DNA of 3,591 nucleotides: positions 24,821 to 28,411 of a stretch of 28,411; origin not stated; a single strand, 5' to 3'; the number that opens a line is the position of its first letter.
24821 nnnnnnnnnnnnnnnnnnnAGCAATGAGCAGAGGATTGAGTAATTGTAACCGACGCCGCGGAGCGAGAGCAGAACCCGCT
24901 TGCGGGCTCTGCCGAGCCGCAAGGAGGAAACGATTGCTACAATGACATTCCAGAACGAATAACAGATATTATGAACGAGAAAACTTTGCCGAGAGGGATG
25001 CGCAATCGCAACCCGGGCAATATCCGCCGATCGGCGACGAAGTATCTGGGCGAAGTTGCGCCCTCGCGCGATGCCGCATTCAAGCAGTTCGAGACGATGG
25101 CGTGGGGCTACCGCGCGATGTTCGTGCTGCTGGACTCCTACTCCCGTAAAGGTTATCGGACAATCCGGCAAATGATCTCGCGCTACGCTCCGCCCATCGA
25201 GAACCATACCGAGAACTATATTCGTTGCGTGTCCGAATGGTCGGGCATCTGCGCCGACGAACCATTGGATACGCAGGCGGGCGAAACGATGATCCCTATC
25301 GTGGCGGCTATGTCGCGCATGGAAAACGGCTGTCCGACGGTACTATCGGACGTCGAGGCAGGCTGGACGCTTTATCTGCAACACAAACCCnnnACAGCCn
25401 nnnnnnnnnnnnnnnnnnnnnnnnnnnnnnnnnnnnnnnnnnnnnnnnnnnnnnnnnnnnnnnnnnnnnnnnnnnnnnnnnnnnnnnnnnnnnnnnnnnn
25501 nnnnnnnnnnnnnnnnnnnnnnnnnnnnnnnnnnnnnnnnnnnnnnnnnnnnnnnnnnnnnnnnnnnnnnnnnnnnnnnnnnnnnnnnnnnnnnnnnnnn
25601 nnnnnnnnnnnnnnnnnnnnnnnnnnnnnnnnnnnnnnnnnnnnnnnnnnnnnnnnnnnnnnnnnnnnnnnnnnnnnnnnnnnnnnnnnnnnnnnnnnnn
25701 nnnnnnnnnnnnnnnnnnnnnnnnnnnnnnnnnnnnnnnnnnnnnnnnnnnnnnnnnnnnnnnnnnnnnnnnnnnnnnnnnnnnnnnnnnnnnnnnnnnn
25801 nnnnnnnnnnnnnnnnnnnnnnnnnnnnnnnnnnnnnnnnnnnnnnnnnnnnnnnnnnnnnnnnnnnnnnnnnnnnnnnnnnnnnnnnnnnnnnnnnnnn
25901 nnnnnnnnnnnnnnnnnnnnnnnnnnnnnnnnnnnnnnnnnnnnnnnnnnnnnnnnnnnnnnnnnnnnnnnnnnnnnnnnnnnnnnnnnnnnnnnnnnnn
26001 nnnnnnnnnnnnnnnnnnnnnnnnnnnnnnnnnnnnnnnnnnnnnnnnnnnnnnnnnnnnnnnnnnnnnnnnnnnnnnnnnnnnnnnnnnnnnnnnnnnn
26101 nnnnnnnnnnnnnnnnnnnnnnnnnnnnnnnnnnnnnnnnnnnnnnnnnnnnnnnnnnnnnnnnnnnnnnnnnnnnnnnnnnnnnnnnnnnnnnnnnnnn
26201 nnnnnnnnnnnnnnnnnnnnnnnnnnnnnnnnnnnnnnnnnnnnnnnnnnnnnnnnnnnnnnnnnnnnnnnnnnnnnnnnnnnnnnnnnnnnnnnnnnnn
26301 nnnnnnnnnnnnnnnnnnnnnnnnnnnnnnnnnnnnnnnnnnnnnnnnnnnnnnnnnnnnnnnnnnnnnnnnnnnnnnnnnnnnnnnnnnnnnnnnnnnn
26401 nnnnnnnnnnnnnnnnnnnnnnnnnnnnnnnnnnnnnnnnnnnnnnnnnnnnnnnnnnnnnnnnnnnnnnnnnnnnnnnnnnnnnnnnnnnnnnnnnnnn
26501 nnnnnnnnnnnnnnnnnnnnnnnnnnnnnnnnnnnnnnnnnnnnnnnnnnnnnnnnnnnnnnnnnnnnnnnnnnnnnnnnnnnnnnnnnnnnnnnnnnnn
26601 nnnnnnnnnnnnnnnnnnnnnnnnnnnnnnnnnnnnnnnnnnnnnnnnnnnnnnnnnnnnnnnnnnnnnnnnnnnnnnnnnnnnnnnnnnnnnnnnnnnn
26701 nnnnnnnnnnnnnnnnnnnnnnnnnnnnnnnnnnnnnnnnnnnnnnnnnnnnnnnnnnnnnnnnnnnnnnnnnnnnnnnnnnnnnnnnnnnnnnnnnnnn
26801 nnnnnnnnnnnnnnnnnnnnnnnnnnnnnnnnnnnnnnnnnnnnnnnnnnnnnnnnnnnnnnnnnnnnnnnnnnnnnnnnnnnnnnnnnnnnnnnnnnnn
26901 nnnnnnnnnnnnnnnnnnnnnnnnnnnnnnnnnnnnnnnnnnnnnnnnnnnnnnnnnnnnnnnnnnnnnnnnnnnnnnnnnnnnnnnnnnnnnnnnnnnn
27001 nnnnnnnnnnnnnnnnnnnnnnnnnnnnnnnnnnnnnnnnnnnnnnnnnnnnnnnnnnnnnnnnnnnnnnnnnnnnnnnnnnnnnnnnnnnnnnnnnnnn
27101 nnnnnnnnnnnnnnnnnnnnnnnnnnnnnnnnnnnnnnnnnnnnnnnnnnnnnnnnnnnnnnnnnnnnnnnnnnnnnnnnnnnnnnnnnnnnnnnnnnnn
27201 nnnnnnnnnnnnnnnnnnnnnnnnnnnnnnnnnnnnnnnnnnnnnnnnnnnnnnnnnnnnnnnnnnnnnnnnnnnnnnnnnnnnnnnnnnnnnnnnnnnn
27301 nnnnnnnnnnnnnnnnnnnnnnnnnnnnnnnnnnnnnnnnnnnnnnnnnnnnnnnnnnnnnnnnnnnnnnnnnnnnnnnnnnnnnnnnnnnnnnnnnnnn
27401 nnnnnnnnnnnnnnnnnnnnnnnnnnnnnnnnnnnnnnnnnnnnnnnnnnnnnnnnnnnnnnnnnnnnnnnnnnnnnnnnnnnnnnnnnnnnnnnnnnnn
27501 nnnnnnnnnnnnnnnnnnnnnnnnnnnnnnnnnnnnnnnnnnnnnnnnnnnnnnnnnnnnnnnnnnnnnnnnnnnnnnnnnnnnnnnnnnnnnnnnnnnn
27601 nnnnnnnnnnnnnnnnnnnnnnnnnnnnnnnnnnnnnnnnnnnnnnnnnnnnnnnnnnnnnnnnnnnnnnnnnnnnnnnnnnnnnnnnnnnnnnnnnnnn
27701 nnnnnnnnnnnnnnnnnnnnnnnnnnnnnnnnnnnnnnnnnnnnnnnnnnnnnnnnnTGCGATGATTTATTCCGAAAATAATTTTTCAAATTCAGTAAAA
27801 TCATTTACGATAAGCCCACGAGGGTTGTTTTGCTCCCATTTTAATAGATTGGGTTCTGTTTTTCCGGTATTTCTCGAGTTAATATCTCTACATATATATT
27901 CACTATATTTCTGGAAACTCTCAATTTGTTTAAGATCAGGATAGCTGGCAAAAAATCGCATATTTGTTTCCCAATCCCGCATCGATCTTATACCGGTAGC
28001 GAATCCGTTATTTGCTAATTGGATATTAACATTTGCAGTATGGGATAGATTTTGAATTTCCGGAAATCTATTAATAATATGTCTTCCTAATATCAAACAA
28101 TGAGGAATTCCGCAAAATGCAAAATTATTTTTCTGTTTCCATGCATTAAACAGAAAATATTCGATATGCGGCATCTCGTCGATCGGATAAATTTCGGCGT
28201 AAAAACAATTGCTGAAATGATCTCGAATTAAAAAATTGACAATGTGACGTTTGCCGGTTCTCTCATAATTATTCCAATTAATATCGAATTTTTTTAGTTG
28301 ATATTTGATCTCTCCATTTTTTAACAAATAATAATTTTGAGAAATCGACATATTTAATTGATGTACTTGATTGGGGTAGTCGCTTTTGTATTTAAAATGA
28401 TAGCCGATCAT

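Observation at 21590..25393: Unrecognised 954-aa protein plus a membrane/coiled-coil protein and a 140-aa protein directly upstream of the tape measure gene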

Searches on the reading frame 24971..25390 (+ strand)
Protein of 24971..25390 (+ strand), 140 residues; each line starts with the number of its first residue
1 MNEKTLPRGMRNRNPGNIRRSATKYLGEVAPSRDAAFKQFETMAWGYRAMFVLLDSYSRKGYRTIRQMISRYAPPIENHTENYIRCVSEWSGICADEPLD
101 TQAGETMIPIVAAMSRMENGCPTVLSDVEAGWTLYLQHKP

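Call 5: search_protein_families(library=pfam, proteins=[window:24971-25390:+], max_evalue=0.1)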
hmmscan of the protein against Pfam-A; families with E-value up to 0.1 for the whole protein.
window:24971-25390:+ (140 aa): 0 families

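Call 6: search_protein_families(library=phrogs, proteins=[window:24971-25390:+], max_evalue=0.1)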
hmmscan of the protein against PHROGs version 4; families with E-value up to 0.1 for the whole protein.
window:24971-25390:+ (140 aa): 5 families
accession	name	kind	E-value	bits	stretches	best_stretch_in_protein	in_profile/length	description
phrog_873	-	head and packaging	3.3e-42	146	1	2-136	350-488/1277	endolysin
phrog_2276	-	tail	1.9e-15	57.6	1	5-120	488-598/673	tail length tape measure protein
phrog_7694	-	unknown function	6.6e-15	55.9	1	3-121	500-618/675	-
phrog_7182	-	other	8.8e-12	45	1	8-126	659-787/1228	tail injection transglycosylase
phrog_992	-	head and packaging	7.4e-08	32.4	1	9-114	166-268/764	head protein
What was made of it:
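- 24971..25393 (+): 140-aa Enc34-type (PHA02564) peptidoglycan glycosidase, a stand-alone endolysin. The catalytic Glu E118 is at 25322-25324; the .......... motif is at 25004-25033. It matches phrog_873 'endolysin' at 3e-42 (call 6).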

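Call 20: search_solved_structures(query=window:24971-25390:+, max_evalue=1, show_alignments=2)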
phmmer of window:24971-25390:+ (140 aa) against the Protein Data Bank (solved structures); distinct sequences matched with E-value up to 1: 6.
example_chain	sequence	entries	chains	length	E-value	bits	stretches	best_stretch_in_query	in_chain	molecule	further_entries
9vvp_L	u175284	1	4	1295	1.6e-16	63.8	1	7-121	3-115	Gp29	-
7q47_A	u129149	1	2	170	7e-12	48.7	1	5-123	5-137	Endolysin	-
3h90_A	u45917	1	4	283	0.25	14.5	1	53-125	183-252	Ferrous-iron efflux pump fieF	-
2qfi_A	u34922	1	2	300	0.27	14.4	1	53-125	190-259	Ferrous-iron efflux pump fieF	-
4rz2_A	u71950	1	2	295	0.53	13.4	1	48-85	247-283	Site-determining protein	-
4rz3_A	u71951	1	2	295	0.54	13.4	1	48-85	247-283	Site-determining protein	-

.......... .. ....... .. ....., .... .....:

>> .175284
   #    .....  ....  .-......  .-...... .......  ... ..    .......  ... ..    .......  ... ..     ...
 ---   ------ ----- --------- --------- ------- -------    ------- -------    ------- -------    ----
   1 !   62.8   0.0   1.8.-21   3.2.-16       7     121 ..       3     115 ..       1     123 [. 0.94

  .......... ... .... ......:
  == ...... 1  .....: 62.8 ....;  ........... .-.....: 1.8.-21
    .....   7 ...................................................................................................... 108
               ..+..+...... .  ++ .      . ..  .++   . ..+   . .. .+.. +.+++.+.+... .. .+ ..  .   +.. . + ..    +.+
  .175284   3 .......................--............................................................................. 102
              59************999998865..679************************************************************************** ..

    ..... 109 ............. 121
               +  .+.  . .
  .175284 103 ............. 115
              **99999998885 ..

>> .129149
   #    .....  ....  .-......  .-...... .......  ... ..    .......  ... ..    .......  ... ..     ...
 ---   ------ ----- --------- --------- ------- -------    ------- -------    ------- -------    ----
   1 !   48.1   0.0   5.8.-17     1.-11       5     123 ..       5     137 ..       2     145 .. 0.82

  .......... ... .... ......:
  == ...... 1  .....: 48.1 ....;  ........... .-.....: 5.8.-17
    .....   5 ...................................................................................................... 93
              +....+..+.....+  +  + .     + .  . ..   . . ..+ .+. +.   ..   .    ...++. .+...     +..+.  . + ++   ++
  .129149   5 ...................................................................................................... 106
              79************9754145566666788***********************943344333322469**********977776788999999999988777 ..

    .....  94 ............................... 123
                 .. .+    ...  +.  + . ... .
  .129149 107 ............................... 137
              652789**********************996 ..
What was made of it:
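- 24971..25393 (+): In PDB it matches 7q47 (Enc34 ORF39 catalytic domain) at E 7e-12 and 9vvp_L (Gp29) at 1.6e-16 (call 20).
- On PHA02564 / Enc34-type endolysin: phmmer against PDB 7q47 gives E 7e-12 over aa 5-123 (call 20).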

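Call 21: search_protein_families(library=ncbifam, proteins=[window:24971-25390:+], max_evalue=0.01)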
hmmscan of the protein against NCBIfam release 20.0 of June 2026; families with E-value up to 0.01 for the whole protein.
window:24971-25390:+ (140 aa): 0 families

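Call 31: search_dna_similar(query=window:24971-25390:+, collection=phages, mode=protein, max_rows=40, max_evalue=0.001, rows=spread)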
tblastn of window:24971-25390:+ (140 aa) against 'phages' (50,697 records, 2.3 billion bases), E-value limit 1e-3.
Records with a match: 767; places in all: 770; records where one place covers at least 80% of the query: 728.
Best place of each record, by identity: 60-80% 1; <60% 766.
By first word of the organism name: Salmonella 165; Escherichia 161; Pseudomonas 143; Vibrio 57; Klebsiella 25; Enterobacter 20; Providencia 17; Kayfunavirus 17; Proteus 13; Citrobacter 12; and 40 more.
By host as written in the record: - 107; Escherichia coli 73; Pseudomonas aeruginosa 37; Pseudomonas aeruginosa PA14 32; Salmonella enterica subsp. enterica serovar Typhi 30; Salmonella enterica subsp. enterica serovar Typhimurium 24; Salmonella enterica 20; Klebsiella pneumoniae 11; and 245 more.
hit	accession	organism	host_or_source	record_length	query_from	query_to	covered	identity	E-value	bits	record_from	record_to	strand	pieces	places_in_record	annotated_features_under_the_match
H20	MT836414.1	Bacteriophage sp.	human fecal samples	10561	3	138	97%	62.0%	2e-50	177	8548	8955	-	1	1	record has no annotation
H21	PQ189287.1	Vibrio phage 10N.222.46.F12_PE001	Vibrio cyclitrophicus 10N.222.46.F12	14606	4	131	91%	44.3%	2e-27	111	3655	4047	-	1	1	hypothetical protein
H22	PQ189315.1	Vibrio phage 10N.247.311.62_PE001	Vibrio cyclitrophicus 10N.247.311.62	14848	4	120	84%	45.8%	8e-27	109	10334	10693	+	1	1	hypothetical protein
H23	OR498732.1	Salmonella phage STP-SP5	Salmonella enterica subsp. enterica ...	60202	7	120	81%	43.2%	9e-20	89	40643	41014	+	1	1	hypothetical protein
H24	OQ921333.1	Escherichia phage vB_EcoP_PAS61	Escherichia coli strain A11-1675 ...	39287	8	120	81%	42.6%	1e-18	86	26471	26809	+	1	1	capsid and scaffold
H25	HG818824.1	Citrobacter phage CR8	Citrobacter rodentium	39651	8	120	81%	41.6%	5e-17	82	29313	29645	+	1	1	16: predicted internal virion protein D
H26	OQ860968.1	Salmonella phage ST56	Salmonella enterica subsp. enterica ...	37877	8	120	81%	41.6%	7e-17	81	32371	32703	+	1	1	peptidoglycan lytic exotransglycosylase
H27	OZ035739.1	Kayfunavirus AN24P4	-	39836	8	120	81%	41.6%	8e-17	81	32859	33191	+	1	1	record has no annotation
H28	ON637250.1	Escherichia phage 6925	UCSI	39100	8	120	81%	41.6%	2e-16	80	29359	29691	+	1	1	peptidoglycan lytic exotransglycosylase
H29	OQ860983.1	Salmonella phage ST15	Salmonella enterica subsp. enterica ...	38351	8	121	81%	41.2%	4e-18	85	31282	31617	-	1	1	peptidoglycan lytic exotransglycosylase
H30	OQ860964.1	Salmonella phage ST64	Salmonella enterica subsp. enterica ...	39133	8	121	81%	41.2%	5e-18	84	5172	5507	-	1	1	peptidoglycan lytic exotransglycosylase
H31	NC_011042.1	Escherichia phage EcoDS1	Escherichia coli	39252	8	121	81%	41.2%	9e-18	84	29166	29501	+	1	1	16: internal virion protein with endolysin domain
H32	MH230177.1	Aeromonas phage SD04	Aeromonas schubertii GC1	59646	7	128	87%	37.9%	2e-17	82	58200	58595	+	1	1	endolysin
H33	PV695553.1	Salmonella phage ST0223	Salmonella enterica subsp. enterica ...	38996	8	120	81%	40.7%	3e-16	79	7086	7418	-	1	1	internal virion protein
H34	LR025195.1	Escherichia phage vB_Eco_SLUR76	-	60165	7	128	87%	37.1%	3e-17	82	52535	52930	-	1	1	V: structural protein P5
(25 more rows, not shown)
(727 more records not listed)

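Call 42: find_related_loci(query=A2, collection=viral_contigs, flank=7000)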
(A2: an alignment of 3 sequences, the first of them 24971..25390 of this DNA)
Query A2 (140 aa) in viral_contigs; peptide patterns used: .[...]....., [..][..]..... (x = any residue, [..] = any of these).
220 stretches matched a pattern; 129 encode a relative of the query (tblastn E <= 1e-3); the best 80 are kept; 80 distinct loci.
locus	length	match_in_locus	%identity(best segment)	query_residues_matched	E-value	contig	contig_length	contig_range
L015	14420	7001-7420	95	1-140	2e-90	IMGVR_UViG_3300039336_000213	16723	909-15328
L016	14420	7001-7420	95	1-140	2e-90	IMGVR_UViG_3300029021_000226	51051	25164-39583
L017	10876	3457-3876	92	1-140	4e-87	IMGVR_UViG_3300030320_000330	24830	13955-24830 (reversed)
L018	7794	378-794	91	2-140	3e-86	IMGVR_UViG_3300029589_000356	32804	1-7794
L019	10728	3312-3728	90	2-140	1e-85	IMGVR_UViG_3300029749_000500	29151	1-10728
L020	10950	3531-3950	90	1-140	8e-85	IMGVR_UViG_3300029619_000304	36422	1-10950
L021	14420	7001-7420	88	1-140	5e-84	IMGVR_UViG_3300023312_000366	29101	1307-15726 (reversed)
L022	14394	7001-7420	87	1-140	4e-83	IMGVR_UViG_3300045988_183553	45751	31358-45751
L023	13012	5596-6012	77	2-140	2e-75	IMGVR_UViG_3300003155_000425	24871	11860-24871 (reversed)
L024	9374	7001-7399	85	8-140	4e-75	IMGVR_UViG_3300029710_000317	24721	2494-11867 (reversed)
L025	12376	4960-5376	76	2-140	6e-74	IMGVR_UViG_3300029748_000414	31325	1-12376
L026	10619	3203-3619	77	2-140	6e-74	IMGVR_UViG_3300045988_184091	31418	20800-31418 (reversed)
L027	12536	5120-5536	75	2-140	2e-72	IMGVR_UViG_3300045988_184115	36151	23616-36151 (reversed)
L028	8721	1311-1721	74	4-140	1e-71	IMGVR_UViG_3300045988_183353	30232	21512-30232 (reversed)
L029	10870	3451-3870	94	1-140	7e-90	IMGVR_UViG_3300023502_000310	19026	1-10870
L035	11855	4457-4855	68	8-140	2e-59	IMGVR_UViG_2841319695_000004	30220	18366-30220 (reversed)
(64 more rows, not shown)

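Call 79: find_related_loci(query=L035:10370-11854:-, collection=viral_contigs, flank=10000)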
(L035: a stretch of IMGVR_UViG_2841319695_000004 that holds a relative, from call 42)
Query L035:10370-11854:- (494 aa) in viral_contigs; peptide patterns used: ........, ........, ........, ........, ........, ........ (x = any residue, [..] = any of these).
7 stretches matched a pattern; 5 encode a relative of the query (tblastn E <= 1e-3); 5 distinct loci.
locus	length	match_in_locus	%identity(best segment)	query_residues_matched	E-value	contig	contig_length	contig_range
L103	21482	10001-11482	100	1-494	0e+0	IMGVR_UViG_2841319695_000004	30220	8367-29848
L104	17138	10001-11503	81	1-494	0e+0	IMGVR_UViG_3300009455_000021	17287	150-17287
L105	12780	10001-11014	60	166-494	3e-131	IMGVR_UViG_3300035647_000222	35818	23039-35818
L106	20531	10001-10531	36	23-164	2e-23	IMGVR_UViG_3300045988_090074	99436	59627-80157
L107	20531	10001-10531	36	23-164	3e-23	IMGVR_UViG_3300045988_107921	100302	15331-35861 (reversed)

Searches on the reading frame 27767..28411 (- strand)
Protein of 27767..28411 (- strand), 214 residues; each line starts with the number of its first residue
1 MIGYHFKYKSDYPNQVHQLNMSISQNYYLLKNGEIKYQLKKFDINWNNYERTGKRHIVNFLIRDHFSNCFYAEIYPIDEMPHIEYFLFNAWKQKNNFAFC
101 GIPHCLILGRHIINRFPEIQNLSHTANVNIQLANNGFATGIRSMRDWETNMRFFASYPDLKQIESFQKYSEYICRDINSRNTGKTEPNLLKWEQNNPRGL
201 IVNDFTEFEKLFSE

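Call 10: search_protein_families(library=phrogs, proteins=[window:27767-28411:-], max_evalue=0.01)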
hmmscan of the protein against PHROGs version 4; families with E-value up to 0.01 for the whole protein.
window:27767-28411:- (214 aa): 1 family
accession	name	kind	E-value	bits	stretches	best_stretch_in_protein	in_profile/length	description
phrog_2610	-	unknown function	0.0026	17.5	1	7-75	149-220/565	-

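Call 11: search_protein_families(library=pfam, proteins=[window:27767-28411:-], max_evalue=0.01)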
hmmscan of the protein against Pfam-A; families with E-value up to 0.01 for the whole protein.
window:27767-28411:- (214 aa): 0 families

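Call 21: search_protein_families(library=ncbifam, proteins=[window:27767-28411:-], max_evalue=0.01)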
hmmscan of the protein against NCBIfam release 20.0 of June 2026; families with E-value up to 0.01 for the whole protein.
window:27767-28411:- (214 aa): 0 families
